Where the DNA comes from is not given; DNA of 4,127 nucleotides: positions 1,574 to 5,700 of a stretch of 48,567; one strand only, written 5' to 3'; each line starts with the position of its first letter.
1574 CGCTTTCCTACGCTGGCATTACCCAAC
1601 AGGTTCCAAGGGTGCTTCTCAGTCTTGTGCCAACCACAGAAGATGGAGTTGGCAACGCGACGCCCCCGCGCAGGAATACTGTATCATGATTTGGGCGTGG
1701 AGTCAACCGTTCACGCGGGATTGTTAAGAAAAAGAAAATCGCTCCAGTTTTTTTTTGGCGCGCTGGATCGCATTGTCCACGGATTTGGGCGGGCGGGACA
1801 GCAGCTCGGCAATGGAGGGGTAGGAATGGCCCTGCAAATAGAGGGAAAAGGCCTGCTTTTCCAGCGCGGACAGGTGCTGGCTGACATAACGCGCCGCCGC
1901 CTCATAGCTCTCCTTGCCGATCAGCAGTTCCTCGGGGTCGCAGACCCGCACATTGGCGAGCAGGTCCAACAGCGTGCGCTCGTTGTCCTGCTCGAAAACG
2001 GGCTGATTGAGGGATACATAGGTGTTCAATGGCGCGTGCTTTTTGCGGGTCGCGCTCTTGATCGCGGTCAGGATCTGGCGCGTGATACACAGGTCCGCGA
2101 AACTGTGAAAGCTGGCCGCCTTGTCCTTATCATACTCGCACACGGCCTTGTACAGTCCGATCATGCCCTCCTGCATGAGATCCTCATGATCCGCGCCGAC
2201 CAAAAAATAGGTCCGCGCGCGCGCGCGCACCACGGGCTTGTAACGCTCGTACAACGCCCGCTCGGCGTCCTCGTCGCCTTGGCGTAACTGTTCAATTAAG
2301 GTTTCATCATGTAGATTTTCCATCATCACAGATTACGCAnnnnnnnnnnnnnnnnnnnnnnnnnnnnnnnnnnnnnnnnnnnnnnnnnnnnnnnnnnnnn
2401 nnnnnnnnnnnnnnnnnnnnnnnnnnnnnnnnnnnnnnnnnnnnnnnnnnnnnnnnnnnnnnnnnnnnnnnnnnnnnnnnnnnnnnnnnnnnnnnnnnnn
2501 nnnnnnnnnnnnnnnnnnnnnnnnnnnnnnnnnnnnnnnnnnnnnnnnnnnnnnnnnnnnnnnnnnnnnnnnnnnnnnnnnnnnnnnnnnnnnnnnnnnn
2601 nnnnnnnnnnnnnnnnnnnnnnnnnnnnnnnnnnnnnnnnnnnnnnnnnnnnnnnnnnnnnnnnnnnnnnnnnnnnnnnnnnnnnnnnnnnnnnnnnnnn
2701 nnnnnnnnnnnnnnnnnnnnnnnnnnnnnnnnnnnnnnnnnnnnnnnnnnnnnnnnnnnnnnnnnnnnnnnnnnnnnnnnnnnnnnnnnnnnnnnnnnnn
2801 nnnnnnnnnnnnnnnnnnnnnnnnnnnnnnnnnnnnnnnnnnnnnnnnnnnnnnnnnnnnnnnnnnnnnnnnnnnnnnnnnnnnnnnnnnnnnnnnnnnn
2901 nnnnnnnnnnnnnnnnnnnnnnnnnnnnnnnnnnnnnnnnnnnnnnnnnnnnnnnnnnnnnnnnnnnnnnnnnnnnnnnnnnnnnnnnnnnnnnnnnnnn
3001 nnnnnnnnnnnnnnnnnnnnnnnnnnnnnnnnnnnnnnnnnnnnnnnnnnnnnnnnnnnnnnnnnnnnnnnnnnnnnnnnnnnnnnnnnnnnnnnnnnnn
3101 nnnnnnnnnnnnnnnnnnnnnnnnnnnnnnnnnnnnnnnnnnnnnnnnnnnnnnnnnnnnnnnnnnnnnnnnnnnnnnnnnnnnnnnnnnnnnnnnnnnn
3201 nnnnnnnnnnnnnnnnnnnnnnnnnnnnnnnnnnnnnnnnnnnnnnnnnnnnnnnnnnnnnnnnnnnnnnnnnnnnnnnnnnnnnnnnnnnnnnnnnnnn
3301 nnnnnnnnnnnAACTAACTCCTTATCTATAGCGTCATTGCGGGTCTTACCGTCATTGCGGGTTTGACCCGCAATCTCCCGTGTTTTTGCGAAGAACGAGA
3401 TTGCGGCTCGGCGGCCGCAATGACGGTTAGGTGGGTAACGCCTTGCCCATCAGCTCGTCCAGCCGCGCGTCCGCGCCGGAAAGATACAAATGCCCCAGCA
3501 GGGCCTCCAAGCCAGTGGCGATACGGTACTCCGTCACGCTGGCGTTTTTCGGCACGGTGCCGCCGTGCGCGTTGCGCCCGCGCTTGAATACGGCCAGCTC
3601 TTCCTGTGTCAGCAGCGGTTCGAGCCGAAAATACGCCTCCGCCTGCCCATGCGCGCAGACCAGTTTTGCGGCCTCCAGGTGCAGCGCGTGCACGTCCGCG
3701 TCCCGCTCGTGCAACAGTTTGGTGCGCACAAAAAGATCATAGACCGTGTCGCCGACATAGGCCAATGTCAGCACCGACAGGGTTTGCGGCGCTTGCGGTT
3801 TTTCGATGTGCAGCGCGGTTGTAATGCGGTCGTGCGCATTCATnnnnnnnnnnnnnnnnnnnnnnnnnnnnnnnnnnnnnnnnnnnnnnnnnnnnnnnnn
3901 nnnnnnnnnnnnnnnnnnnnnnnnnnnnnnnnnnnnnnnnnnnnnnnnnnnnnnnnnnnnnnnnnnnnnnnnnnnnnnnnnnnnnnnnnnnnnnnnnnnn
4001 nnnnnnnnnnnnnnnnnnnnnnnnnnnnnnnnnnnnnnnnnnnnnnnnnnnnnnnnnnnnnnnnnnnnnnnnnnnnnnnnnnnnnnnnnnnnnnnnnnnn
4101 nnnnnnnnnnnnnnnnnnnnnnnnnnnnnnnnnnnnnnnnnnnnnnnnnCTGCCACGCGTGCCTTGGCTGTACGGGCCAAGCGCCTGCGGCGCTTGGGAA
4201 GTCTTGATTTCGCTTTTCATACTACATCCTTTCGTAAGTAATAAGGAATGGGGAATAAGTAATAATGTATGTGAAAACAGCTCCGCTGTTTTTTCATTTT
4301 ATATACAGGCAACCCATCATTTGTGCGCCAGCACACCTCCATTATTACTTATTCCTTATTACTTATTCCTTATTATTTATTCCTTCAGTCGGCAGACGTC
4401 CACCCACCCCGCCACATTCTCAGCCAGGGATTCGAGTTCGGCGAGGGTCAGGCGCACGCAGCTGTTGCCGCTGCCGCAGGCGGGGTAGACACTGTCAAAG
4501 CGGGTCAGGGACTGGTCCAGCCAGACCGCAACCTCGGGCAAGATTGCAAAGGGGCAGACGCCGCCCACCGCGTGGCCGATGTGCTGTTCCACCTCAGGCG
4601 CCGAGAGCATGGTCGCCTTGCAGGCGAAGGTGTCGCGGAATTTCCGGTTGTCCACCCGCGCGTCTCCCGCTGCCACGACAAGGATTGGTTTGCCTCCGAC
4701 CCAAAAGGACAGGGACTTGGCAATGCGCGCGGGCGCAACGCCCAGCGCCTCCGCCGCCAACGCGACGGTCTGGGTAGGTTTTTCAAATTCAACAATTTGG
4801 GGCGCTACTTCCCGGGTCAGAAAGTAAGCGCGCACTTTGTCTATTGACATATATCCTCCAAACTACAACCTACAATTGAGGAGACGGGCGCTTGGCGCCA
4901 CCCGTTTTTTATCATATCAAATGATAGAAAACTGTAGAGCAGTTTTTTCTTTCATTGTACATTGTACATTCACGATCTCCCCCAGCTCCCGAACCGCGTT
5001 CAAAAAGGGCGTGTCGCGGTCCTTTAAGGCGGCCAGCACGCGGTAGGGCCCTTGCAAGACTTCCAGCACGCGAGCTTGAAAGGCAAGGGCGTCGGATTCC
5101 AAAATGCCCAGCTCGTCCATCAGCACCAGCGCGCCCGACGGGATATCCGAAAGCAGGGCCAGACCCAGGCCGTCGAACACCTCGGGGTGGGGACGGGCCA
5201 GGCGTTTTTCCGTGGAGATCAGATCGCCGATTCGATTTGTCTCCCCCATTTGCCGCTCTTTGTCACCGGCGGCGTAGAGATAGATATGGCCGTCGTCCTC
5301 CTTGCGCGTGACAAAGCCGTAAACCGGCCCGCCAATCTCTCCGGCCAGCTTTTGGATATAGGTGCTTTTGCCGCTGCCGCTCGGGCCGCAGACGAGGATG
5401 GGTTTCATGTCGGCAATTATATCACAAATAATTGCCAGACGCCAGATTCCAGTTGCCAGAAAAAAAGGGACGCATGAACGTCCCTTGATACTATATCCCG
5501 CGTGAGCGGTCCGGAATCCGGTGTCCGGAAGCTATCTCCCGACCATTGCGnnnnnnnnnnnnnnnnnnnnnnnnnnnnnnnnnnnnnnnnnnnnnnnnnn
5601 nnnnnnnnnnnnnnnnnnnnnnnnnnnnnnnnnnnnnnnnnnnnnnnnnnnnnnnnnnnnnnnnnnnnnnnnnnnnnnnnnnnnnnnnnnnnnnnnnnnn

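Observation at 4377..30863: Heptad arrays supply stop codons and C-termini of flanking genes; some words close all three frames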

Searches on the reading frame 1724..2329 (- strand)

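Call 91: search_protein_families(library=pfam, proteins=[window:1724-2329:-])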
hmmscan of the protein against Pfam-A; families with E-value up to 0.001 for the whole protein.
window:1724-2329:- (201 aa): 3 families
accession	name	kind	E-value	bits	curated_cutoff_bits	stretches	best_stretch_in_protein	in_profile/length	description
PF04542.20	Sigma70_r2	-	6.3e-16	58.4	24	1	26-95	1-70/71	Sigma-70 region 2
PF08281.18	Sigma70_r4_2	-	1.3e-11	44.4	25.7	1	151-195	9-54/54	Sigma-70, region 4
PF06056.18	Terminase_5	-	9e-05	22.8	20.3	1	158-194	4-40/58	Putative ATPase subunit of terminase (gpP-like)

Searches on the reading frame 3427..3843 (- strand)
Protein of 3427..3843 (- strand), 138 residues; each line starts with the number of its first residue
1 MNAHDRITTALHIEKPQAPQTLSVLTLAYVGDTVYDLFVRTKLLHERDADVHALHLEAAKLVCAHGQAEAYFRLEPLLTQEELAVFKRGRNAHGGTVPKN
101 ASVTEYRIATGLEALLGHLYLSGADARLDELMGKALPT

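Call 91: search_protein_families(library=pfam, proteins=[window:3427-3843:-])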
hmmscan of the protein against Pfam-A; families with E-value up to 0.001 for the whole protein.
window:3427-3843:- (138 aa): 1 family
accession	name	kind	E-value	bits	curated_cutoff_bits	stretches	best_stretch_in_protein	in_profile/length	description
PF00636.31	Ribonuclease_3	-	2.5e-22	80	27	1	26-123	2-101/102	Ribonuclease III domain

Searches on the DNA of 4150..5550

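Call 83: search_rna_families(source=window, start=4150, end=5550, threshold=evalue, max_evalue=1)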
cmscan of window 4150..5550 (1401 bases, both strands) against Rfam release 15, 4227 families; matches with E-value up to 1: 1.
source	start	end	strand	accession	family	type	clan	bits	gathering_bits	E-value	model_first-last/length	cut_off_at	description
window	4234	4373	-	RF04207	MIR5048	Gene; miRNA;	-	15.1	160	0.8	1-356/356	no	MIR5048 microRNA precursor family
